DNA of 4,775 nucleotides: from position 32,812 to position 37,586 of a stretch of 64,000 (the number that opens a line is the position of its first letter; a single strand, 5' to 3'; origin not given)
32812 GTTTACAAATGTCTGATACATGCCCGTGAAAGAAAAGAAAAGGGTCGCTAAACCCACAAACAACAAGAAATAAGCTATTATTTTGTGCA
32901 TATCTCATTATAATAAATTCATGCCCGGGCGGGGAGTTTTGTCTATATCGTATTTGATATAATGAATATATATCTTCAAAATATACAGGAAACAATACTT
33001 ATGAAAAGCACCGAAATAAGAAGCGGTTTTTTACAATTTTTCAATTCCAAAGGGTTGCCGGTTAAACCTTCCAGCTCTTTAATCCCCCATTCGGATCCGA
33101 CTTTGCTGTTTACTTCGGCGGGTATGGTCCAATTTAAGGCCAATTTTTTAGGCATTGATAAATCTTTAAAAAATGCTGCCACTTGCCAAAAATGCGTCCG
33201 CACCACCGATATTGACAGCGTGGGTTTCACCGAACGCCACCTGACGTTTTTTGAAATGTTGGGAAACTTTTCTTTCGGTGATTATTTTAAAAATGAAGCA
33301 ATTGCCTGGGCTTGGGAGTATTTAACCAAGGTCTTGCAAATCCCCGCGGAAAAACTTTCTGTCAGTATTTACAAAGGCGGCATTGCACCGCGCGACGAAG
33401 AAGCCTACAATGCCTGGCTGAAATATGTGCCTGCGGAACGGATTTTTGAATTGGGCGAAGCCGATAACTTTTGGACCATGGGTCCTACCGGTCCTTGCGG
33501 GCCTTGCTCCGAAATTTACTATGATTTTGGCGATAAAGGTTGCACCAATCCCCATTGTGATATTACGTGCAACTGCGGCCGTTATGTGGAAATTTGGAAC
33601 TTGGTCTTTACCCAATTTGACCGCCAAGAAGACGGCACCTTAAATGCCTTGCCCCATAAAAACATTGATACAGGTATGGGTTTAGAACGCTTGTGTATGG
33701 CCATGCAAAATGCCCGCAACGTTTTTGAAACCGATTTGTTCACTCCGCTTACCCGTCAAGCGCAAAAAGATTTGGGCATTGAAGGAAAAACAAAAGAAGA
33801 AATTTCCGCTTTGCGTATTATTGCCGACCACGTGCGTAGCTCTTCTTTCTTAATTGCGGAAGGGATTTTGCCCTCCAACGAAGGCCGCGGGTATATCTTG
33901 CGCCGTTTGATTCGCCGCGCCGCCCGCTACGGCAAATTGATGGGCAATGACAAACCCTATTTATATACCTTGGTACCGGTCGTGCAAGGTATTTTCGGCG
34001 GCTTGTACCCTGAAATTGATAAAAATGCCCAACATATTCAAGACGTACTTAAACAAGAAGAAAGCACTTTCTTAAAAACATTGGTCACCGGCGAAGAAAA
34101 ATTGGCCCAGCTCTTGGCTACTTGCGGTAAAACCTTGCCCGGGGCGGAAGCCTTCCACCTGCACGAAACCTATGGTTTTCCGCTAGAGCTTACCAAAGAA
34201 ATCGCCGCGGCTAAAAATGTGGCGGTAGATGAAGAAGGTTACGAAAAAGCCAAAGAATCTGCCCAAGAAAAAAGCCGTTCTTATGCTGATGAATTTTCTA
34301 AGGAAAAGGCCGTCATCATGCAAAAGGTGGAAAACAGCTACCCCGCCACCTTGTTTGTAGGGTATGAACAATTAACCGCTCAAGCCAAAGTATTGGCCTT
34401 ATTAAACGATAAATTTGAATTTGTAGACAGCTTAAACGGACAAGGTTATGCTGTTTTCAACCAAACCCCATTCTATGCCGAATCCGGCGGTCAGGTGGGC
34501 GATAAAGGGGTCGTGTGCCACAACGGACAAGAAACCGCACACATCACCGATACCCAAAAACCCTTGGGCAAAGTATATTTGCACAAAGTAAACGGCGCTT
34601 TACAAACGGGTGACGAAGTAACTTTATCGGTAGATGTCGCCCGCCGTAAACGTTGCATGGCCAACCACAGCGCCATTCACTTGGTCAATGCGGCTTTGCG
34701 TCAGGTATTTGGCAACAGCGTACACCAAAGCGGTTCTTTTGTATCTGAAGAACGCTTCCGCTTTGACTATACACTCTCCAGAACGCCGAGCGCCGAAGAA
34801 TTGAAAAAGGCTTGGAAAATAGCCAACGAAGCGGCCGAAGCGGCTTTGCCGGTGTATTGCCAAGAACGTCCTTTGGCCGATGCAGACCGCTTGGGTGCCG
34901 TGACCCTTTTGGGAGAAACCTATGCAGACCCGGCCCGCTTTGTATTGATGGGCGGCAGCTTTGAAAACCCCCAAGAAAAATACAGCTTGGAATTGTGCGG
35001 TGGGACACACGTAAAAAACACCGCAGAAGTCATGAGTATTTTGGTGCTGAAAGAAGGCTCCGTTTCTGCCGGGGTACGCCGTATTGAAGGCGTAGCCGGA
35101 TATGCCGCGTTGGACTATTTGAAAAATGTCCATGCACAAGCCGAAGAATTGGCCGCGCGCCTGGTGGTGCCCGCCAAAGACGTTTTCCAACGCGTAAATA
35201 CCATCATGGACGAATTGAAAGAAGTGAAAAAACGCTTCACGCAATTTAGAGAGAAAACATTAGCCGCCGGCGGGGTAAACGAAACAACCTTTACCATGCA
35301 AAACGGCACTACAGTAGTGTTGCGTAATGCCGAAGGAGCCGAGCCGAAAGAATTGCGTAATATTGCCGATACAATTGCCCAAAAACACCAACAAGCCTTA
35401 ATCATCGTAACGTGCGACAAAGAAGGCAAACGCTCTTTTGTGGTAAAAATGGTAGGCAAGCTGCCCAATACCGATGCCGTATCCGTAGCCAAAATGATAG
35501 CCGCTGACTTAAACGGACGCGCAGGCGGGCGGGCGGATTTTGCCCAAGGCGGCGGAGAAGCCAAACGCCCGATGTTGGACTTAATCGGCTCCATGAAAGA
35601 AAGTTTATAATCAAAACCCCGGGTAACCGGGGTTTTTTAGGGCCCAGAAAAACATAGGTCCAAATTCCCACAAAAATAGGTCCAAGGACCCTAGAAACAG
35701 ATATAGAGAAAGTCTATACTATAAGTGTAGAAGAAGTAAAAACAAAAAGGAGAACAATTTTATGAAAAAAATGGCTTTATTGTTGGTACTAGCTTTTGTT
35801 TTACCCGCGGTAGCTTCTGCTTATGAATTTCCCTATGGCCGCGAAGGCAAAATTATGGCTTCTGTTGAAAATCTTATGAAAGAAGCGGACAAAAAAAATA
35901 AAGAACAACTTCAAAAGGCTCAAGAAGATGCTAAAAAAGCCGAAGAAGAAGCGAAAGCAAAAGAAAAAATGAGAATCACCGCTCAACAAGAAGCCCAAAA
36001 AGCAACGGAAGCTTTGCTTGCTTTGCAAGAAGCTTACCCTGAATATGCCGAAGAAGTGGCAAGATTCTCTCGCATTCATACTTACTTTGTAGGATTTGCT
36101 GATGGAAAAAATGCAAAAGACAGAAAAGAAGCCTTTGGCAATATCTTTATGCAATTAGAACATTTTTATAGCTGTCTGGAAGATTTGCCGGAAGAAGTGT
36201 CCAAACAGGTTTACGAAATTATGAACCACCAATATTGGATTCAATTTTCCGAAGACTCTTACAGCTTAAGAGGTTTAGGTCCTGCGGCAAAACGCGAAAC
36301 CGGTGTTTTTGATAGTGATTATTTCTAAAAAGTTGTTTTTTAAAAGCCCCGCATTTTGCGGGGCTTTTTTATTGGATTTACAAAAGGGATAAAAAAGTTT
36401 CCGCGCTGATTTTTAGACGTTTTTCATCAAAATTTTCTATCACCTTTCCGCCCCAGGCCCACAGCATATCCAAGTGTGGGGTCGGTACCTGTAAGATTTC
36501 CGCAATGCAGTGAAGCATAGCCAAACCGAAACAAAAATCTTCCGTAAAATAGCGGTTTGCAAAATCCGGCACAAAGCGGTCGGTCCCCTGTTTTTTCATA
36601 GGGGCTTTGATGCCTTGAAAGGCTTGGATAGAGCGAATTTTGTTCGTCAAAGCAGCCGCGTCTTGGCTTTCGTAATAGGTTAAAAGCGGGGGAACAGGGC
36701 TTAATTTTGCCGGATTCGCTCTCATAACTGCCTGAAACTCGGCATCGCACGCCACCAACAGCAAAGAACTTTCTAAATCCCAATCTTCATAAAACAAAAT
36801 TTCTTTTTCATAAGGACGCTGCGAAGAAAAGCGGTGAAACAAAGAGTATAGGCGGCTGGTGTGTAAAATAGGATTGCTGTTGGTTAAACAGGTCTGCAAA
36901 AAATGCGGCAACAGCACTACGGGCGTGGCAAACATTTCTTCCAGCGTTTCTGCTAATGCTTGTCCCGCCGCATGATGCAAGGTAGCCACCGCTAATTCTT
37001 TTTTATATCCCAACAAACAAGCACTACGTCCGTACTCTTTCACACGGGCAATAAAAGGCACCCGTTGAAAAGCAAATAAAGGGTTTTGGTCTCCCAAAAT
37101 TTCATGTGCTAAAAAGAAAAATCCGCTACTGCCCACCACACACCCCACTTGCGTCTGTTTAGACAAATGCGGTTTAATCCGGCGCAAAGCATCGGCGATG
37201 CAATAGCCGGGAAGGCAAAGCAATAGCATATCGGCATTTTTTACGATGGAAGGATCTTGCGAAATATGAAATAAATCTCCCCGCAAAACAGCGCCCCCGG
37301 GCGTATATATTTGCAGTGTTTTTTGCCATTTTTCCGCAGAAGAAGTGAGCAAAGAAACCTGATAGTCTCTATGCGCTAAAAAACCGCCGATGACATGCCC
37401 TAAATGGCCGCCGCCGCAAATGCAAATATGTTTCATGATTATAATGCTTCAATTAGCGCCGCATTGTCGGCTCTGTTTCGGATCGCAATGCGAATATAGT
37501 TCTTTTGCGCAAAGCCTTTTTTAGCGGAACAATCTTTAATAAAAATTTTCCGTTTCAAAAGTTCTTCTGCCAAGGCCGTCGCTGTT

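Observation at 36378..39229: Candidate pathway for an opine-type phosphodiester decoration of a surface polysaccharide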

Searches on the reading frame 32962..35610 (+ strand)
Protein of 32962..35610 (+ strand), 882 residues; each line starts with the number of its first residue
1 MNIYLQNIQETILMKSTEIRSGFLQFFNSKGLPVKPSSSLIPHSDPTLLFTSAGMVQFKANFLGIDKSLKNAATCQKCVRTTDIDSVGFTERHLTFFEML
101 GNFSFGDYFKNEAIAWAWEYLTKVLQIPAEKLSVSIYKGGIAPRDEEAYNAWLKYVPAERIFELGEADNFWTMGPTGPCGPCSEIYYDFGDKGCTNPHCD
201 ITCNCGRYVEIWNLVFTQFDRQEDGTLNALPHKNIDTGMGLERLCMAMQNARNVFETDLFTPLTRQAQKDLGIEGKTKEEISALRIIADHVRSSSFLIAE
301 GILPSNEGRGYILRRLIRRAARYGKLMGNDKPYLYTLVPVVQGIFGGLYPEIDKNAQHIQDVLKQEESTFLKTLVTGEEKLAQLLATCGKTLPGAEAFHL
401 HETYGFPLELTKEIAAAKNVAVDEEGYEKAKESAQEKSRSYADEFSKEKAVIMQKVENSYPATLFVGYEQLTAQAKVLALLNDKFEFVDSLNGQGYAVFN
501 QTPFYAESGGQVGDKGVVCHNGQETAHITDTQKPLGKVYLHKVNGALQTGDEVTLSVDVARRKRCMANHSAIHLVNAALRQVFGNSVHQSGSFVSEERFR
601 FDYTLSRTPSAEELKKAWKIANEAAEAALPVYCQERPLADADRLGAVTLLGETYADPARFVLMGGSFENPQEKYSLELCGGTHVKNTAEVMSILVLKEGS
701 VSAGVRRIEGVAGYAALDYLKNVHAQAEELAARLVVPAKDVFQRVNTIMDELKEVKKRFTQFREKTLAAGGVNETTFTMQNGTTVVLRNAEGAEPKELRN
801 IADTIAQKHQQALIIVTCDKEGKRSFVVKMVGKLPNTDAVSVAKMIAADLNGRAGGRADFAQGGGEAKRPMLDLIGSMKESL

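Call 42: find_homologous_proteins(query=window:32962-35610:+, max_evalue=1e-50)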
Query window:32962-35610:+ (882 aa): 8000 proteins with E <= 1e-50 among 8000 candidates; the best 120 are listed.
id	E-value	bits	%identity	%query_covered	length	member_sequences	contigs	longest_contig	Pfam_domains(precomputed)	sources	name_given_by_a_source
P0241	0.0e+0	1976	99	99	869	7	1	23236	PF01411.25,PF07973.20,PF02272.25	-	-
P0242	0.0e+0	1920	97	99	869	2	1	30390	PF01411.25,PF07973.20,PF02272.25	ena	-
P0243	0.0e+0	1787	89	99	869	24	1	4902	PF01411.25,PF07973.20,PF02272.25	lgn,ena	-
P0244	0.0e+0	1785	89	99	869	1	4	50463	PF01411.25,PF07973.20,PF02272.25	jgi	-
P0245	0.0e+0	1784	89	99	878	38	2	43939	PF01411.25,PF07973.20,PF02272.25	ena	-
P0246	0.0e+0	1783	89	99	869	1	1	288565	PF01411.25,PF07973.20,PF02272.25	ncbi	-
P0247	0.0e+0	1782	89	99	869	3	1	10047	PF01411.25,PF07973.20,PF02272.25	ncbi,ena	-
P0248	0.0e+0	1777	89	99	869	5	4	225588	PF01411.25,PF07973.20,PF02272.25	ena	-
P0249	0.0e+0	1750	87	99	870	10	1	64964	PF01411.25,PF07973.20,PF02272.25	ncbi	-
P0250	0.0e+0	1743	87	99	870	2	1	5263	PF01411.25,PF07973.20,PF02272.25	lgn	-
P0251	0.0e+0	1742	87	99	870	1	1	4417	PF01411.25,PF07973.20,PF02272.25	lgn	-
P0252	0.0e+0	1740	87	99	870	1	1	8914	PF01411.25,PF07973.20,PF02272.25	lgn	-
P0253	0.0e+0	1733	86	99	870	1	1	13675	PF01411.25,PF07973.20,PF02272.25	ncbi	-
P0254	0.0e+0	1728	86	99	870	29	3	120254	PF01411.25,PF07973.20,PF02272.25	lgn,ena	-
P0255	0.0e+0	1725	86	99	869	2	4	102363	PF01411.25,PF07973.20,PF02272.25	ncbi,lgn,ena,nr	ncbi:MAG: alanine--tRNA ligase [Elusimicrobiaceae bacterium]|nr:alanine--tRNA ligase [Elusimicrobiac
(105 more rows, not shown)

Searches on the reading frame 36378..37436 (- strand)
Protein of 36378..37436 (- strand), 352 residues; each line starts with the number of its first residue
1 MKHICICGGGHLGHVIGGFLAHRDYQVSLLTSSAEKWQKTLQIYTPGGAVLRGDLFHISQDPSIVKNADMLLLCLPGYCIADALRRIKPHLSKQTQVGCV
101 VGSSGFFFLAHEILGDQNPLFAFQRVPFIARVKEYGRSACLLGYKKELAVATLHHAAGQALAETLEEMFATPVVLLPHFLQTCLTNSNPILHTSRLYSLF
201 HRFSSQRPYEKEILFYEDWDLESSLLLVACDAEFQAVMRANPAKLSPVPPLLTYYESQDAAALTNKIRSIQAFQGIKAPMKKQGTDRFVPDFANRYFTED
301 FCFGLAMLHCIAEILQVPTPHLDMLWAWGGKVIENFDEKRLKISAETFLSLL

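Call 3: search_protein_families(library=pfam, proteins=[window:36378-37436:-])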
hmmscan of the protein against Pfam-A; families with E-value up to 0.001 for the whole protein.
window:36378-37436:- (352 aa): 2 families
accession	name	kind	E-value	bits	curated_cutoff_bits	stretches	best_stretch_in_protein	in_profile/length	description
PF02317.23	Octopine_DH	-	9.2e-32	110.6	30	1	176-332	2-149/150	NAD/NADP octopine/nopaline dehydrogenase, alpha-helical domain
PF02558.23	ApbA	-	8.6e-08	32.4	22.2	1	4-100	1-99/150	Ketopantoate reductase PanE/ApbA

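Call 4: search_protein_families(library=ncbifam, proteins=[window:36378-37436:-])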
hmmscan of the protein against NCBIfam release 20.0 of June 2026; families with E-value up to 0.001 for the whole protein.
window:36378-37436:- (352 aa): 3 families
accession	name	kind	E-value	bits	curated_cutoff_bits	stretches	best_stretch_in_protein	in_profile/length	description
TIGR00745.1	apbA_panE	subfamily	8.3e-09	35.1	141.35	1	4-100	2-101/305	2-dehydropantoate 2-reductase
NF005087.0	PRK06522.1-1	equivalog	9.7e-05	21.6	351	1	3-97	2-93/296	2-dehydropantoate 2-reductase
NF005091.0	PRK06522.2-2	equivalog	0.00077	18.7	252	0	2-97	2-100/302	2-dehydropantoate 2-reductase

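Call 7: search_solved_structures(query=window:36378-37436:-, max_evalue=0.001)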
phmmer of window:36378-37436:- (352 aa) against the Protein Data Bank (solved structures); distinct sequences matched with E-value up to 0.001: 3.
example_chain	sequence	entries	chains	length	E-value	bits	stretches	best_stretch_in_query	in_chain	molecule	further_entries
3c7a_A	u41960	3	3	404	7.5e-30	107.5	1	4-331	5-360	Octopine dehydrogenase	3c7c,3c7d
3iqd_B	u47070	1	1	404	4.1e-29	105.1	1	4-331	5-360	Octopine dehydrogenase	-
1bg6_A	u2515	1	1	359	7.3e-06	28.6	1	4-326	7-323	N-(1-D-CARBOXYLETHYL)-L-NORVALINE DEHYDROGENASE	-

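Call 11: find_homologous_proteins(query=window:36378-37436:-)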
Query window:36378-37436:- (352 aa): 3685 proteins with E <= 0.001 among 7414 candidates; the best 120 are listed.
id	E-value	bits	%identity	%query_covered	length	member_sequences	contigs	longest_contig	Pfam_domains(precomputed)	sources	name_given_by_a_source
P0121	4.3e-240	814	100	100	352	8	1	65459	PF02317.24,PF02558.23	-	-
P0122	4.3e-211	718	88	100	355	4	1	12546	PF02317.24,PF02558.23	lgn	-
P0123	2.4e-109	384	53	95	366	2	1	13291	PF02317.24,PF02558.23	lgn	-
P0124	2.0e-107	378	52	94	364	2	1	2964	PF02317.24,PF02558.23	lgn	-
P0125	5.0e-107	376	51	97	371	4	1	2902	PF02317.24,PF02558.23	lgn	-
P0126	1.7e-106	374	53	94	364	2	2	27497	PF02317.24,PF02558.23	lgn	-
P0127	3.0e-106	374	51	94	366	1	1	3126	PF02317.24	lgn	-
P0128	5.2e-106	373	52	97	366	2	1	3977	PF02317.24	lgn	-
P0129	6.9e-106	372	51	95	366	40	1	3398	PF02317.24,PF01210.30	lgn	-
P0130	9.7e-106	372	50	99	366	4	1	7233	PF02317.24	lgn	-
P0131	4.9e-105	370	51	94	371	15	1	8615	PF02317.24,PF02558.23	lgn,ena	-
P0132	1.6e-104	368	49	99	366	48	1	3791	PF02317.24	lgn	-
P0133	1.2e-103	365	50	94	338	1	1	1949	PF02317.24,PF02558.23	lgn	-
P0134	2.5e-103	364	51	95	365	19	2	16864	PF02317.24,PF02558.23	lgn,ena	-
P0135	2.8e-103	364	50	95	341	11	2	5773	PF02317.24,PF02558.23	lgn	-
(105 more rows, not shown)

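Call 23: find_related_loci(query=A1, collection=genome_contigs, flank=10000)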
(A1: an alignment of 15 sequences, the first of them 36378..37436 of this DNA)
Query A1 (352 aa) in genome_contigs; peptide patterns used: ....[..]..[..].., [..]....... (x = any residue, [..] = any of these).
599 stretches matched a pattern (row limit reached: there are more); 522 encode a relative of the query (tblastn E <= 1e-3); the best 80 are kept; 80 distinct loci.
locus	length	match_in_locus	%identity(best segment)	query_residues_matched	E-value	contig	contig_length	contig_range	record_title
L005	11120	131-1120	52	3-329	7e-107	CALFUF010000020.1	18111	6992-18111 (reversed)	MAG TPA_asm: uncultured Prevotella sp. isolate ERR1278072_bin.159_CONCOCT_v1.1_MAG genome assembly, contig: ERZ842375.19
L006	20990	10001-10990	51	3-329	1e-106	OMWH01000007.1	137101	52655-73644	uncultured Prevotellaceae bacterium isolate RUG037 genome assembly, contig: scaffold_166, whole genome shotgun sequence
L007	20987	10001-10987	51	4-332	2e-106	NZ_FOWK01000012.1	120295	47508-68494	Prevotella sp. tf2-5, whole genome shotgun sequence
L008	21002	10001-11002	52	4-336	3e-106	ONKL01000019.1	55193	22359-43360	uncultured Prevotella sp. isolate RUG383 genome assembly, contig: scaffold_129, whole genome shotgun sequence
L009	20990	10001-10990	51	3-329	2e-106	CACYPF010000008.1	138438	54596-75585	MAG: uncultured Prevotellaceae bacterium isolate RUG12152 genome assembly, contig: RUG12152_asm_8, whole genome shotgun 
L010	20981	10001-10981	51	3-329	7e-106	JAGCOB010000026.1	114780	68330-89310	MAG: Prevotella sp. isolate RGIG9967 Yak_Reticulum-2__c875094, whole genome shotgun sequence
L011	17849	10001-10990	52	1-329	4e-106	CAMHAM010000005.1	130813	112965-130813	MAG: uncultured Prevotella sp. isolate SRR11784292_bin.4_metaWRAP_v1.3_MAG genome assembly, contig: ERZ12202954.40, whol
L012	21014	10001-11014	51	1-336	4e-106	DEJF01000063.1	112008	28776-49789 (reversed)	MAG TPA_asm: Prevotella sp. UBA2755 UBA2755_contig_89, whole genome shotgun sequence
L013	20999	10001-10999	51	3-334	1e-105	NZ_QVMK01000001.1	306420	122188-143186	Bacteroides sp. 224 scaffold1_size306420, whole genome shotgun sequence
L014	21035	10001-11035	49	1-349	1e-105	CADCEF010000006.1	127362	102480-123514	MAG: uncultured Prevotella sp. isolate RUG14568 genome assembly, contig: RUG14568_asm_6, whole genome shotgun sequence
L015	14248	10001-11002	49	1-333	8e-105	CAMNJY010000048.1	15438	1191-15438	MAG: uncultured Prevotellaceae bacterium isolate SRR1206671_bin.117_metaWRAP_v1.3_MAG genome assembly, contig: NODE.8562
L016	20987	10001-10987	48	3-331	2e-104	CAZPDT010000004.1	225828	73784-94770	MAG TPA_asm: uncultured Fluviicola sp. isolate SRP187154_co1_288 genome assembly, contig: NODE_23_length_225828_cov_105.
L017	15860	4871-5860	50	1-329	3e-104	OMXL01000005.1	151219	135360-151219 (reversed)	uncultured Prevotellaceae bacterium isolate RUG062 genome assembly, contig: scaffold_324, whole genome shotgun sequence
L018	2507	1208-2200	49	4-334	4e-108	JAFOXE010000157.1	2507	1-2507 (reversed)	MAG: Paraprevotella sp. isolate RGIG880 Dairy_cattle_Rectum-2__c339658, whole genome shotgun sequence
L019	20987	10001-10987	49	5-332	7e-104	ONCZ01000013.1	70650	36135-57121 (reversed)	uncultured Prevotellaceae bacterium isolate RUG195 genome assembly, contig: scaffold_208, whole genome shotgun sequence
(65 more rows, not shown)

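Call 32: search_solved_structures(query=window:36378-37436:-, max_evalue=0.001, show_alignments=2)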
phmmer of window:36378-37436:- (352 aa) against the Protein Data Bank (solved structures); distinct sequences matched with E-value up to 0.001: 3.
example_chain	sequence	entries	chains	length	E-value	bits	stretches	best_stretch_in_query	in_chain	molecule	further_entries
3c7a_A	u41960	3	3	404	7.5e-30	107.5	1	4-331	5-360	Octopine dehydrogenase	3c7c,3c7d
3iqd_B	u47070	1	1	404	4.1e-29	105.1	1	4-331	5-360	Octopine dehydrogenase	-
1bg6_A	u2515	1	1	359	7.3e-06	28.6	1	4-326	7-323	N-(1-D-CARBOXYLETHYL)-L-NORVALINE DEHYDROGENASE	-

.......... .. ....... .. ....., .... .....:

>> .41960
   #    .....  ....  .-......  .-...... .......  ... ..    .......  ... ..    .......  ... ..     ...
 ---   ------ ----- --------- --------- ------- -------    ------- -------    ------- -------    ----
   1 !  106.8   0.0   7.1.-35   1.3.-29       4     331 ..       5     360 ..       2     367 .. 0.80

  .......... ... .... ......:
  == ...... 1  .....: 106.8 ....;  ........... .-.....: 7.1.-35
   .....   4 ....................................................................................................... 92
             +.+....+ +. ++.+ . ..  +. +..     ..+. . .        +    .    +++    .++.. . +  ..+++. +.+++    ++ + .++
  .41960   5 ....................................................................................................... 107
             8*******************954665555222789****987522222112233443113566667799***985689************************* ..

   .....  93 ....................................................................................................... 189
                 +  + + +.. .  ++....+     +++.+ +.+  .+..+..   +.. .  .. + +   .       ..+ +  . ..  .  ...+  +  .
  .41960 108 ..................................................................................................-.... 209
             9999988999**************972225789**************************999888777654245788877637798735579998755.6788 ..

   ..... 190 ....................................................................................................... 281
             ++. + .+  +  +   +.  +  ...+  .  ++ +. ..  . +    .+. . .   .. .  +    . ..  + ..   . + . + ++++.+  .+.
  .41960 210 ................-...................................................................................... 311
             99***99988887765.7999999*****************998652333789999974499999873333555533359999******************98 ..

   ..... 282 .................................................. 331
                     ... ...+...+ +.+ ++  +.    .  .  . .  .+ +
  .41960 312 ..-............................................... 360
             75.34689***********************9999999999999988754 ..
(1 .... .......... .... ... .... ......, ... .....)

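Call 89: predict_structure(alignment_id=A1)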
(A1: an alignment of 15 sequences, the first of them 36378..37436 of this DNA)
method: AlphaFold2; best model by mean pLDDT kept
length: 352 residues; sequences in the alignment: 15
mean_pLDDT: 91.5   pTM: 0.86
mean pLDDT of the five models: 91.5, 90.4, 89.9, 89.5, 88.6
residues with pLDDT >= 90: 256; 70-90: 90; 50-70: 6; < 50: 0
segments of 3 or more residues with pLDDT < 50: none
pLDDT, mean of each block of 10 residues (from residue 1): 92 95 97 96 95 97 96 88 95 95 82 93 88 95 89 92 95 93 79 93 92 95 97 94 88 95 96 91 93 84 84 95 94 76 85 87
secondary structure, 60 per line:
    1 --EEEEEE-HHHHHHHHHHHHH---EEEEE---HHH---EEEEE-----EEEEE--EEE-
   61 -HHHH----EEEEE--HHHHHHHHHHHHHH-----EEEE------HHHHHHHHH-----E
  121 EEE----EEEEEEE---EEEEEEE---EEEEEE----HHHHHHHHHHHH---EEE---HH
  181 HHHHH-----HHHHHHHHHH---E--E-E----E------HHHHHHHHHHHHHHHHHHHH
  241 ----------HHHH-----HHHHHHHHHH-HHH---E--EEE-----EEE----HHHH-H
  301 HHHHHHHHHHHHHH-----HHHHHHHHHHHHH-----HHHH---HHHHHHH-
elements in order: E3-8 H10-22 E26-30 E40-44 E50-54 E57-59 H62-65 E70-74 H77-90 E96-99 H106-114 E120-123 E128-134 E138-144 E148-153 H158-169 E173-175 H179-185 H191-200 H221-240 H251-254 H260-269 E280-282 E288-290 H295-298 H300-314 H320-332 H338-341 H345-351

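Call 91: fold_search(model_id=the predicted structure, library=pdb)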
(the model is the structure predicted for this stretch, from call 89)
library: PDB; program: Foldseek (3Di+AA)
matches with E <= 10: 1845; with E <= 0.001: 649
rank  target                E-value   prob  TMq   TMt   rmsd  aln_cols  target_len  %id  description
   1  3iqd                  3.3e-28  1.00  0.82  0.73   3.1       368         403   26  Structure of Octopine-dehydrogenase in complex with NADH and Agmatine (released 2010-08-25)
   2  3c7d                  3.9e-28  1.00  0.84  0.76   3.9       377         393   25  A structural basis for substrate and stereo selectivity in octopine dehydrogenase (ODH-NADH-Pyruvate) (released 2008-07-22)
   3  3c7a                  8.0e-28  1.00  0.81  0.72   3.3       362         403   26  A structural basis for substrate and stereo selectivity in octopine dehydrogenase (ODH-NADH) (released 2008-07-22)
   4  1bg6                  8.7e-22  1.00  0.80  0.80   3.7       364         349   21  CRYSTAL STRUCTURE OF THE N-(1-D-CARBOXYLETHYL)-L-NORVALINE DEHYDROGENASE FROM ARTHROBACTER SP. STRAIN 1C (released 1999-01-13)
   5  6gmz_A                5.6e-16  1.00  0.70  0.59   7.5       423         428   12  Staphylopine dehydrogenase in complex with Histidine tag and citrate (released 2019-04-10)
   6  6c4r                  1.4e-15  1.00  0.68  0.57   7.5       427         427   13  Staphylopine dehydrogenase (SaODH) - Apo (released 2018-04-11)
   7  3hwr_B                1.7e-15  1.00  0.62  0.71   5.4       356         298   17  Crystal structure of PanE/ApbA family ketopantoate reductase (YP_299159.1) from Ralstonia eutropha JMP134 at 2.15 A re (released 2009-06-30)
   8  3hwr_A                2.9e-15  1.00  0.63  0.73   5.3       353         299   17  Crystal structure of PanE/ApbA family ketopantoate reductase (YP_299159.1) from Ralstonia eutropha JMP134 at 2.15 A re (released 2009-06-30)
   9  6pbm_B                3.5e-15  1.00  0.67  0.57   8.2       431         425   15  Pseudopaline Dehydrogenase with NADP+ bound (released 2019-10-30)
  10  6c4t                  4.0e-15  1.00  0.72  0.60   7.2       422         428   12  Staphylopine dehydrogenase (SaODH) - NADP+ bound (released 2018-04-11)
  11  6pbn_B                7.2e-15  1.00  0.67  0.57   8.3       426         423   15  Pseudopaline Dehydrogenase with (R)-Pseudopaline Soaked 1 hour (released 2019-10-30)
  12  6c4l                  9.1e-15  1.00  0.71  0.60   7.1       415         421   14  Yersinopine dehydrogenase (YpODH) - Apo (released 2018-04-11)
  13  6c4n_A                9.7e-15  1.00  0.69  0.59   8.3       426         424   15  Pseudopaline dehydrogenase (PaODH) - NADP+ bound (released 2018-04-11)
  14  6c4n_B                1.4e-14  1.00  0.66  0.57   8.3       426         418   15  Pseudopaline dehydrogenase (PaODH) - NADP+ bound (released 2018-04-11)
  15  6pbm_A                3.2e-14  1.00  0.69  0.59   8.4       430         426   15  Pseudopaline Dehydrogenase with NADP+ bound (released 2019-10-30)
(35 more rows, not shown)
